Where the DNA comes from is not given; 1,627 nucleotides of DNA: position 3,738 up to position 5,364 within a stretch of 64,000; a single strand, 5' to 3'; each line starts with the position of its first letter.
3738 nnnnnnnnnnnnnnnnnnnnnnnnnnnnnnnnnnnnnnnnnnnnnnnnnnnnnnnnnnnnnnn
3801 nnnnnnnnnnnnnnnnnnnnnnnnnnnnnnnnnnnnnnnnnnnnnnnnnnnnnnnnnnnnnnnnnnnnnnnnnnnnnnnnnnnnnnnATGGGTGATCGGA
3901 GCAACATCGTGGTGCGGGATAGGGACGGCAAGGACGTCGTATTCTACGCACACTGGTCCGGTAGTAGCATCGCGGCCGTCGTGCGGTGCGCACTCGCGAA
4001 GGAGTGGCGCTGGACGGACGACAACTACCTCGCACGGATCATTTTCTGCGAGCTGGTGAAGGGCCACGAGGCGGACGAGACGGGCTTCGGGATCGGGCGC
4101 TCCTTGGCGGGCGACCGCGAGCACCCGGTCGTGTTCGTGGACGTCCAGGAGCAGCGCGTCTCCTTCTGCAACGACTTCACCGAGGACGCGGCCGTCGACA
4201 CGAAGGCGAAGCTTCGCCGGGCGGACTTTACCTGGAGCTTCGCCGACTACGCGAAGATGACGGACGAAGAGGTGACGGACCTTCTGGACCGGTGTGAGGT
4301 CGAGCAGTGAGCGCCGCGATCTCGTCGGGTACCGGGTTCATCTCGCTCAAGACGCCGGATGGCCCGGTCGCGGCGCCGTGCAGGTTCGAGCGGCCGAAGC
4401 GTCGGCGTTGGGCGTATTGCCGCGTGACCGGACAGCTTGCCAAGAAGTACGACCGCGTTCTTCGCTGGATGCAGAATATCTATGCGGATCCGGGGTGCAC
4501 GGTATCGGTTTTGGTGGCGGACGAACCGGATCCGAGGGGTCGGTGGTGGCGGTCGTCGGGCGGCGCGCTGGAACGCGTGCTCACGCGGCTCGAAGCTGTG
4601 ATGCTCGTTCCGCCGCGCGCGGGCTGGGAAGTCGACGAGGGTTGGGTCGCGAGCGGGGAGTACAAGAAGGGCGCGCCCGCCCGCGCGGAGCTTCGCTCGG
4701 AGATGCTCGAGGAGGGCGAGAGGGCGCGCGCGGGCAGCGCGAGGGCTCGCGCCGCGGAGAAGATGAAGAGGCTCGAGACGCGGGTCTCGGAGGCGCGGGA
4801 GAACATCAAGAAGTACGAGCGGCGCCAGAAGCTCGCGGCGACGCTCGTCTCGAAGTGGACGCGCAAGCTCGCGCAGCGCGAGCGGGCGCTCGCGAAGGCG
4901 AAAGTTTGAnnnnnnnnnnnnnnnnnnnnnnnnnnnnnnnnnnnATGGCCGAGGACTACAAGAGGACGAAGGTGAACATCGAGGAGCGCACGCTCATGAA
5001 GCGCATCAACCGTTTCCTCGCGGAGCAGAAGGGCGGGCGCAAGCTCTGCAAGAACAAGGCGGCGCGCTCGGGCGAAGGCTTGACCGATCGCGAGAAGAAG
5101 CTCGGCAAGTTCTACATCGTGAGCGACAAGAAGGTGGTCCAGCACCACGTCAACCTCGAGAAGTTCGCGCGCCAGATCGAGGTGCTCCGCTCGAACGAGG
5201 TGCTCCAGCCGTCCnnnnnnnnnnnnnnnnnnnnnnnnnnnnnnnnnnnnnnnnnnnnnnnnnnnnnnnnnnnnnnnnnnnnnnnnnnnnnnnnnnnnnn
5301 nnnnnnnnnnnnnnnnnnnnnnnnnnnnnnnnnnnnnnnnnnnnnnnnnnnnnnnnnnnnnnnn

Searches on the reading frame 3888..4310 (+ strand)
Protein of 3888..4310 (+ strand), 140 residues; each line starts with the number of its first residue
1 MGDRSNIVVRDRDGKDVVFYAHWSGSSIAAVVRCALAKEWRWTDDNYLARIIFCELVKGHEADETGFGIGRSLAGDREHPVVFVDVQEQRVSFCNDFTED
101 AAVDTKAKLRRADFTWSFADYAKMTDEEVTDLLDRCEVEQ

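Call 10: search_protein_families(library=pfam, proteins=[window:3888-4310:+], max_evalue=0.01)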
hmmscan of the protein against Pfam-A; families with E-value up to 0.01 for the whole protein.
window:3888-4310:+ (140 aa): 0 families

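Call 11: search_protein_families(library=phrogs, proteins=[window:3888-4310:+], max_evalue=0.001)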
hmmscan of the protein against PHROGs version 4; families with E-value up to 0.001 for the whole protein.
window:3888-4310:+ (140 aa): 1 family
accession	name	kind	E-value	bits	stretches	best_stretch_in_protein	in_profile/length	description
phrog_31860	-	unknown function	6.6e-12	46.5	1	1-100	1-111/139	-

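Call 18: find_related_loci(query=window:3888-4310:+, collection=viral_contigs, flank=6000)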
Query window:3888-4310:+ (140 aa) in viral_contigs; peptide patterns used: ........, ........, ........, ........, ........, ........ (x = any residue, [..] = any of these).
6 stretches matched a pattern, but none encodes a relative of the query by tblastn (E <= 1e-3).

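Call 22: find_homologous_proteins(query=window:3888-4310:+, max_evalue=0.001)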
Query window:3888-4310:+ (140 aa): 18 proteins with E <= 0.001 among 34 candidates.
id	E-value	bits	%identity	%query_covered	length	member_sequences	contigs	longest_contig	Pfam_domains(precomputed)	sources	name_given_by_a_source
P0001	1.9e-89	315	100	100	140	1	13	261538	-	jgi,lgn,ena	jgi:hypothetical protein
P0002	1.4e-67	244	76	100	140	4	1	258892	-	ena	-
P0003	8.7e-67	241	78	100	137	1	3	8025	-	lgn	-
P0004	4.5e-53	197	67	98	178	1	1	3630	-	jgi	jgi:hypothetical protein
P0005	7.6e-51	190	66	98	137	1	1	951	-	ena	-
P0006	1.5e-49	186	66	95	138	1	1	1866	-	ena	-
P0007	4.4e-49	184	66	98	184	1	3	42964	-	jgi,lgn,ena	jgi:hypothetical protein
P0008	1.6e-45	172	62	96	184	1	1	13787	-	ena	-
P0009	2.4e-45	172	63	96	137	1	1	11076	-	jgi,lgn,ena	-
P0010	3.1e-37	146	56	96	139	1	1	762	-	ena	-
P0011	1.2e-28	118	50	92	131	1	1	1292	-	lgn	-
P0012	5.7e-22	96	51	73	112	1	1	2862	-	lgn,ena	-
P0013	7.7e-22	96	45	94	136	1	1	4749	-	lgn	-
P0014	5.5e-14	70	41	90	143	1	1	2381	-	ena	-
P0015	6.1e-14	70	40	88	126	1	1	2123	-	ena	-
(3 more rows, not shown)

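Call 23: find_encoding_contigs(protein=P0002, flank=10000, max_places=2)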
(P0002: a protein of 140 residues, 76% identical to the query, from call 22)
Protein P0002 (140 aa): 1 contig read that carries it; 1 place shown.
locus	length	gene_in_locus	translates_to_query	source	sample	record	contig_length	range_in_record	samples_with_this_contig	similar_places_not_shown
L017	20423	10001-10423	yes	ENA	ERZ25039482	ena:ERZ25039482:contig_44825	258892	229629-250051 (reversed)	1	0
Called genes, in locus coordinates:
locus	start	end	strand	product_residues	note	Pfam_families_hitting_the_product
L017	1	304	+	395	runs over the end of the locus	PF22653:DUF7007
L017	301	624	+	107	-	-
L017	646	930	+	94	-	-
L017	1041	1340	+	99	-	-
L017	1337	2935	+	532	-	PF13541:ChlI, PF01078:Mg_chelatase, PF00158:Sigma54_activat (faint), PF07728:AAA_5 (weak), PF13335:Mg_chelatase_C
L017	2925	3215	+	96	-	-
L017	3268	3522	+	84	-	-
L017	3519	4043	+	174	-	-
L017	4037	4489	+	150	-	-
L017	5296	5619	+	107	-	-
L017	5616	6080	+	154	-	-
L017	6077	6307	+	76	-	-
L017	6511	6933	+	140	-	-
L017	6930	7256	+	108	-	-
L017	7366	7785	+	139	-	-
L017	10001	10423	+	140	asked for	-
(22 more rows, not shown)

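Call 24: find_encoding_contigs(protein=P0003, flank=8000, max_places=2)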
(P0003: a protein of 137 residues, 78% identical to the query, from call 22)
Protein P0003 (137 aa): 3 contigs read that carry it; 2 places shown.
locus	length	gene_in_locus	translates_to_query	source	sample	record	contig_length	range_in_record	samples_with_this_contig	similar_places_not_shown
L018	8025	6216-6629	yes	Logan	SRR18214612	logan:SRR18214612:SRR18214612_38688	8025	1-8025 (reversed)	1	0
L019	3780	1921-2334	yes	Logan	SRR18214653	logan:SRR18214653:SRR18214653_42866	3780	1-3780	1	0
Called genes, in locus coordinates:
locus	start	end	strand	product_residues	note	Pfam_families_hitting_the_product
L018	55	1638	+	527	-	PF13541:ChlI, PF01078:Mg_chelatase, PF07728:AAA_5 (weak), PF13335:Mg_chelatase_C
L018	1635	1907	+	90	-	-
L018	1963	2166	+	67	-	-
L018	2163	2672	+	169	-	-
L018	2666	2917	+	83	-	-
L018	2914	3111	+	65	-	-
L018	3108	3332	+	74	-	-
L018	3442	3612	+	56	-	-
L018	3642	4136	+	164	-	-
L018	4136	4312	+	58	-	-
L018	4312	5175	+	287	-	PF13414:TPR_11 (weak), PF13424:TPR_12 (weak), PF13432:TPR_16, PF14559:TPR_19 (weak), PF07719:TPR_2 (weak), PF13424:TPR_12, PF13414:TPR_11, PF13432:TPR_16 (weak), +8 more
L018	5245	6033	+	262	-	PF02735:Ku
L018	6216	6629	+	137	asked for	-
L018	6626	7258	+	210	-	-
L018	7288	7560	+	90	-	-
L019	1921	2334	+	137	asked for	-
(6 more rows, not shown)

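Call 25: find_encoding_contigs(protein=P0007, flank=10000, max_places=2)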
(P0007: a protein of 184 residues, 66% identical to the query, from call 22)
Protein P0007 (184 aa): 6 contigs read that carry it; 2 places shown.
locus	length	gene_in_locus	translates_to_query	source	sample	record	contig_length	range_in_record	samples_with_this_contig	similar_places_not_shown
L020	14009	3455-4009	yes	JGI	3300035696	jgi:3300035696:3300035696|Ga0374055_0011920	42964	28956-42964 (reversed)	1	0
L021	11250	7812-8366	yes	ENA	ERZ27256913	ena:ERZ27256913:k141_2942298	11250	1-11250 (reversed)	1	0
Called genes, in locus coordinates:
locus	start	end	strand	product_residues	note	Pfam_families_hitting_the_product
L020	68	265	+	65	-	-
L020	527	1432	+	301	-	-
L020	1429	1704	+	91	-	-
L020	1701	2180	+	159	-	-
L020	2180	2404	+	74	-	-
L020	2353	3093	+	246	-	PF07719:TPR_2 (faint), PF13428:TPR_14 (faint), PF13432:TPR_16 (faint), PF17874:TPR_MalT (faint), PF13424:TPR_12 (weak), PF14559:TPR_19 (weak), PF13374:TPR_10 (weak), PF13414:TPR_11, +3 more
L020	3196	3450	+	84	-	-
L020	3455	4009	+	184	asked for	-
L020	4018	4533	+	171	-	-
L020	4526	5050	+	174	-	-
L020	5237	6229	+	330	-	-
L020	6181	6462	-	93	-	-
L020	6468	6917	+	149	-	-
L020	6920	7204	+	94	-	-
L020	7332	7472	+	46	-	-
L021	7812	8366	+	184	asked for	-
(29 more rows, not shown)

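Call 28: find_encoding_contigs(protein=P0008, flank=8000, max_places=1)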
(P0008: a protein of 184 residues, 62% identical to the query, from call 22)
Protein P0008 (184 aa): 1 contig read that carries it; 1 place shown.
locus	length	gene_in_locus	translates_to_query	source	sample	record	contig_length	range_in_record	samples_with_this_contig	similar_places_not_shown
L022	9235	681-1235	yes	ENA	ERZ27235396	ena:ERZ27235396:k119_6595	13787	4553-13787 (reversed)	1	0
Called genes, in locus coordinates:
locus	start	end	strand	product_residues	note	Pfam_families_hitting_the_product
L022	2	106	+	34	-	?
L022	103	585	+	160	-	-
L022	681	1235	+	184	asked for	-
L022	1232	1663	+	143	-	-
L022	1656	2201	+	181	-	-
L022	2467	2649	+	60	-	-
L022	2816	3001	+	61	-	-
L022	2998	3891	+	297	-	PF02086:MethyltransfD12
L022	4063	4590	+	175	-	-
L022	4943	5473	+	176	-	-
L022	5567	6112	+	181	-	-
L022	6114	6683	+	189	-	-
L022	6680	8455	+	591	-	PF00176:SNF2-rel_dom, PF00271:Helicase_C (weak)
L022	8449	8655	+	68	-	-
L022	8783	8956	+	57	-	-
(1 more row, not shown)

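Call 29: find_encoding_contigs(protein=P0009, flank=8000, max_places=1)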
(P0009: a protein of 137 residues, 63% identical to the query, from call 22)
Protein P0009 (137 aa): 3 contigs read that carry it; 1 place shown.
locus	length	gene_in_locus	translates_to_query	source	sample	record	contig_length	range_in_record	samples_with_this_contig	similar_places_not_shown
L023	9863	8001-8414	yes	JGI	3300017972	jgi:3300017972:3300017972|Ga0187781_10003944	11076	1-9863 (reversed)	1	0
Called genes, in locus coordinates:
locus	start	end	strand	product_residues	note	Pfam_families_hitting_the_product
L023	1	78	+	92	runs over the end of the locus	-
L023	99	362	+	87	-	-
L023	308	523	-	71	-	-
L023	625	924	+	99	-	-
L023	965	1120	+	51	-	-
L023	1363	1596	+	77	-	-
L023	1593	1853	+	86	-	-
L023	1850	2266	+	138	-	-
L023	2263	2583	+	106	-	-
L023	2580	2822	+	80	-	-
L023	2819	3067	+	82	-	-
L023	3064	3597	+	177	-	-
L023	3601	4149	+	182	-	-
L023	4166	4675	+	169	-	-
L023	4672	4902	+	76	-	-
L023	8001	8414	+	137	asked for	-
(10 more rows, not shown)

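Call 30: find_encoding_contigs(protein=P0004, flank=4000, max_places=1)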
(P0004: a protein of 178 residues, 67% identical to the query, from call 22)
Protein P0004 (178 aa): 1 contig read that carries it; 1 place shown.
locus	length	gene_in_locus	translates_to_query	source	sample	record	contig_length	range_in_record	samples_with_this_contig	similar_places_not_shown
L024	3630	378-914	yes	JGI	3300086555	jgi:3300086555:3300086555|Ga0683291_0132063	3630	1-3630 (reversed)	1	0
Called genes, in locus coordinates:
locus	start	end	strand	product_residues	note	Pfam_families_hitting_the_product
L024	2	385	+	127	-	?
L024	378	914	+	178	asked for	-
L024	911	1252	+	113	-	-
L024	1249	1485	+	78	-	-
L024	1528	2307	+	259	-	-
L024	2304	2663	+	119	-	-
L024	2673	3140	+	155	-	-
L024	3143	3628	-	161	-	?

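Call 33: find_related_loci(query=A1, collection=metagenome_contigs, flank=3000)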
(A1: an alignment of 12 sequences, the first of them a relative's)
Query A1 (140 aa) in metagenome_contigs; peptide patterns used: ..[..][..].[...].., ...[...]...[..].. (x = any residue, [..] = any of these).
362 stretches matched a pattern; 258 encode a relative of the query (tblastn E <= 1e-3); the best 80 are kept; 80 distinct loci.
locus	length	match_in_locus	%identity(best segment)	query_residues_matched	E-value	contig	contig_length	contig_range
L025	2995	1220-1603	65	6-137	4e-52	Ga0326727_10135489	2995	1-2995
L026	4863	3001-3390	63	1-134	5e-51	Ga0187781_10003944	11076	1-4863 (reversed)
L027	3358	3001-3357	67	6-128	3e-49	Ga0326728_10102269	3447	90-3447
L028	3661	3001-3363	48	1-121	1e-30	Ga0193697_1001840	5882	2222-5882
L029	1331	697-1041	40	1-134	3e-30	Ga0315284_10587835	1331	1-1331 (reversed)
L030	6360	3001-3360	41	1-135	3e-29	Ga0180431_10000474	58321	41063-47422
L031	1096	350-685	45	1-129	1e-29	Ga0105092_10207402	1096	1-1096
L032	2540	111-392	55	1-94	2e-27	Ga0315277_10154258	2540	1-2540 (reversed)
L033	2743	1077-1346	52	1-91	1e-27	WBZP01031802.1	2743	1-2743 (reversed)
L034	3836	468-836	40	1-134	3e-27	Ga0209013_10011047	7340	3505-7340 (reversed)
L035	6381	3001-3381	42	1-122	3e-27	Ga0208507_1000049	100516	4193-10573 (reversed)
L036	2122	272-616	38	1-124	4e-27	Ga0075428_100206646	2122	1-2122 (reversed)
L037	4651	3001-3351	45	1-124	1e-26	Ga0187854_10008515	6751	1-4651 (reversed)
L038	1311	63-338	57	1-91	6e-27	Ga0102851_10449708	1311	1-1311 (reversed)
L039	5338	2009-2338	44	1-109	1e-26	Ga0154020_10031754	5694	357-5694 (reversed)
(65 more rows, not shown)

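Call 44: find_related_loci(query=A1, collection=genome_contigs, flank=6000)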
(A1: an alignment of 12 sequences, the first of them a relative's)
Query A1 (140 aa) in genome_contigs; peptide patterns used: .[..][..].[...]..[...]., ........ (x = any residue, [..] = any of these).
20 stretches matched a pattern; 4 encode a relative of the query (tblastn E <= 1e-3); 4 distinct loci.
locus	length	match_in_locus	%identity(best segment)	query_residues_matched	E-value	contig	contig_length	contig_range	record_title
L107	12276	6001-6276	47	1-91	6e-24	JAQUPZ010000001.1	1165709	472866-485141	MAG: Kiritimatiellae bacterium isolate STD1_38 NODE_1_length_1165709_cov_7.488644_Sandtown_D1, whole genome shotgun sequ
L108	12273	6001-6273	47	1-91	2e-22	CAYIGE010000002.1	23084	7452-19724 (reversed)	MAG TPA_asm: Candidatus Woesearchaeota archaeon isolate ERP119705_co1_995 genome assembly, contig: NODE_2310_length_2308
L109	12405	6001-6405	35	1-129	5e-18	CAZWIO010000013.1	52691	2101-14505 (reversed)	MAG TPA_asm: uncultured Methyloceanibacter sp. isolate binchicken_co179_57 genome assembly, contig: NODE_1918_length_526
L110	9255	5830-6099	36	1-95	3e-12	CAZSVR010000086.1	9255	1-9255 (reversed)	MAG TPA_asm: uncultured Anaerolineaceae bacterium isolate SRP119689_co1_253 genome assembly, contig: NODE_11653_length_9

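Call 62: search_protein_families(library=pfam, proteins=[window:3888-4307:+], max_evalue=10)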
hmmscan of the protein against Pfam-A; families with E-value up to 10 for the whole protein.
window:3888-4307:+ (140 aa): 0 families

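Call 66: find_encoding_contigs(protein=P0006, flank=2000, max_places=1)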
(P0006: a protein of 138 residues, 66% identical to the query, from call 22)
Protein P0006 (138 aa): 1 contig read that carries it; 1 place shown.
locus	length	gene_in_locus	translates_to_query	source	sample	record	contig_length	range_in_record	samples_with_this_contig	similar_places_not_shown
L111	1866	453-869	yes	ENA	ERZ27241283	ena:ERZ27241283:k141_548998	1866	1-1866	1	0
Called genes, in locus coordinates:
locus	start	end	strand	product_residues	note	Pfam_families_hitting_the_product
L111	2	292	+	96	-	?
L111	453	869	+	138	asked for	-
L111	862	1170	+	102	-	-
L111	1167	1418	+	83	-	-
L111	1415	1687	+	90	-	-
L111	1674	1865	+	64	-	?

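Call 67: find_encoding_contigs(protein=P0005, flank=2000, max_places=1)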
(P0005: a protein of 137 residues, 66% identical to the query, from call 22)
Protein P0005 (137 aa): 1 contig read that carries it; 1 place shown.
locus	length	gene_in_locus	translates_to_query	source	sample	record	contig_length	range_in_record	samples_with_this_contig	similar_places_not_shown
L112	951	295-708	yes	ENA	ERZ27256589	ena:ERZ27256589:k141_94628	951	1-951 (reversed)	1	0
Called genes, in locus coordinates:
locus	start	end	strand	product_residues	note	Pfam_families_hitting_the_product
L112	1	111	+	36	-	?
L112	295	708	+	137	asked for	-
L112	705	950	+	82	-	?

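Call 84: search_solved_structures(query=A1, max_evalue=1)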
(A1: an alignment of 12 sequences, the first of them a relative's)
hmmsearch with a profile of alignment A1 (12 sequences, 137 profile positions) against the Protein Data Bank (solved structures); distinct sequences matched with E-value up to 1: 1.
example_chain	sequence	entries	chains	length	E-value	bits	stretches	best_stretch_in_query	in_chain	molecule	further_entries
7qoj_J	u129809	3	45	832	0.065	16.7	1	4-52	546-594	Tail fiber protein gp22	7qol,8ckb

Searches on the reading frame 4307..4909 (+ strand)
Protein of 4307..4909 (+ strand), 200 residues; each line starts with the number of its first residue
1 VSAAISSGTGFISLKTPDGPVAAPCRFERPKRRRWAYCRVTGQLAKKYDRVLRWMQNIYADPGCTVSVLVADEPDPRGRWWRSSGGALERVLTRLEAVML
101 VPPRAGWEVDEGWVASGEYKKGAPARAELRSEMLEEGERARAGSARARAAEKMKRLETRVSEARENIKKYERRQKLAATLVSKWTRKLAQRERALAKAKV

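Call 10: search_protein_families(library=pfam, proteins=[window:4307-4909:+], max_evalue=0.01)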
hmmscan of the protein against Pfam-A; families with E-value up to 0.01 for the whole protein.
window:4307-4909:+ (200 aa): 0 families

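Call 11: search_protein_families(library=phrogs, proteins=[window:4307-4909:+], max_evalue=0.001)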
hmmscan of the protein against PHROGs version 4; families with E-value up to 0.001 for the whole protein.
window:4307-4909:+ (200 aa): 0 families

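Call 62: search_protein_families(library=pfam, proteins=[window:4307-4906:+], max_evalue=10)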
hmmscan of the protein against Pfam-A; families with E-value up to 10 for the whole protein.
window:4307-4906:+ (200 aa): 2 families
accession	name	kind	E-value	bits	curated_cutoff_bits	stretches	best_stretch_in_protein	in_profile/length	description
PF02388.22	FemAB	-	0.071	12.4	24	1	128-181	260-313/406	FemAB family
PF22215.1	MLKL_N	-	0.074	13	27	1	140-186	45-91/142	Mixed lineage kinase domain-like N-terminal domain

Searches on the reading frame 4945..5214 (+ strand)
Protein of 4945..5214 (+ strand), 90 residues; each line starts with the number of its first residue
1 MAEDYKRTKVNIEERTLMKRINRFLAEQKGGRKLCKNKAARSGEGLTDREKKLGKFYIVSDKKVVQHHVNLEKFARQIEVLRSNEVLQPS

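Call 62: search_protein_families(library=pfam, proteins=[window:4945-5214:+], max_evalue=10)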
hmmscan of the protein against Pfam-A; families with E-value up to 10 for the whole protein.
window:4945-5214:+ (90 aa): 1 family
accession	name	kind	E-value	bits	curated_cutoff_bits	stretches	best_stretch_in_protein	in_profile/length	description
PF06819.16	Arc_PepC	-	0.09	13.4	23.4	1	8-50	49-91/110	Archaeal Peptidase A24 C-terminal Domain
